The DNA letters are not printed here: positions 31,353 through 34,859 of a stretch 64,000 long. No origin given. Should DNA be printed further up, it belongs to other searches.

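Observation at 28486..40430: Direct 45-bp repeat arrays bracket an 11.9-kb segment whose two ends are an orphan ECF sigma and an orphan kinase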

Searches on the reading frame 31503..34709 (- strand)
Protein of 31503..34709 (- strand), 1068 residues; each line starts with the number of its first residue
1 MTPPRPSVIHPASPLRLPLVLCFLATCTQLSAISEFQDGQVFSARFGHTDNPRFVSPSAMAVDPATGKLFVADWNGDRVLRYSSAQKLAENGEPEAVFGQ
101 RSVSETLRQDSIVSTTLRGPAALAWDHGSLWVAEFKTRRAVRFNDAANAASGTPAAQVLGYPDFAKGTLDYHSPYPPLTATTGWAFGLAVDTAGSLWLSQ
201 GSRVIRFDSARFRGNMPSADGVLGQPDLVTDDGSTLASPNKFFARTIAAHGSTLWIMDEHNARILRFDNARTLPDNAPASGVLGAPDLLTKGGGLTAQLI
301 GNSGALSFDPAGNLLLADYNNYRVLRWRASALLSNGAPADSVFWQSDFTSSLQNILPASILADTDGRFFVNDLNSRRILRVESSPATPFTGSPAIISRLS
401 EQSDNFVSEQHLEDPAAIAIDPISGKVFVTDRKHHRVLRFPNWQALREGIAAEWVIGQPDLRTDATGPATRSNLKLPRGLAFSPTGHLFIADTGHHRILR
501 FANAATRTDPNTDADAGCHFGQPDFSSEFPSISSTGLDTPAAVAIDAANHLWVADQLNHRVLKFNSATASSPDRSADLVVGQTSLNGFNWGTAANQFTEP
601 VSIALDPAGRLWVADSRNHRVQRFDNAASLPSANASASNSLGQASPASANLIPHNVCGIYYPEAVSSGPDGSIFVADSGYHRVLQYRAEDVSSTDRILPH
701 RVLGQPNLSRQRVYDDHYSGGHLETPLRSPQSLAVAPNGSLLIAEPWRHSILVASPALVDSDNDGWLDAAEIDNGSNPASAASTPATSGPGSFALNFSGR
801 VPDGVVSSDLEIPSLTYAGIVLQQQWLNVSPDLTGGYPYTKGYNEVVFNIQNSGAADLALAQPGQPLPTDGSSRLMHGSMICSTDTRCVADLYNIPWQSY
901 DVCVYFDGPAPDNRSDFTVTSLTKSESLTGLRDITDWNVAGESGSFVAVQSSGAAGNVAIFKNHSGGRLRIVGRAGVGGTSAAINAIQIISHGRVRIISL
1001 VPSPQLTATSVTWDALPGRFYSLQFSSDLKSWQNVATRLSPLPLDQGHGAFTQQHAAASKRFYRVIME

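Call 8: search_protein_families(library=pfam, proteins=[window:31503-34709:-], max_evalue=0.01)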
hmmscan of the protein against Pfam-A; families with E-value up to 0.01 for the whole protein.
window:31503-34709:- (1068 aa): 7 families
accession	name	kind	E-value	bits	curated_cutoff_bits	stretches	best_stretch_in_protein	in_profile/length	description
PF01436.27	NHL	-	1.4e-46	154.7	20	4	597-624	1-28/28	NHL repeat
PF25021.1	TEN_NHL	-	1.1e-15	58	27.1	1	357-561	144-353/357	Teneurin NHL domain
PF08450.18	SGL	-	5.7e-13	49.5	26.3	0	469-566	128-212/246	SMP-30/Gluconolactonase/LRE-like region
PF13449.12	Phytase-like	-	1.8e-06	28.5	27.6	0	595-628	65-98/284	Esterase-like activity of phytase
PF23500.1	DUF7133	-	0.00048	20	27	0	596-619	25-48/385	Domain of unknown function (DUF7133)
PF07494.17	Reg_prop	-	0.0028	18.1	20.4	0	601-615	8-22/24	Two component regulator propeller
PF18884.5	TSP3_bac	-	0.0068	16.7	25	0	760-779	1-20/22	Bacterial TSP3 repeat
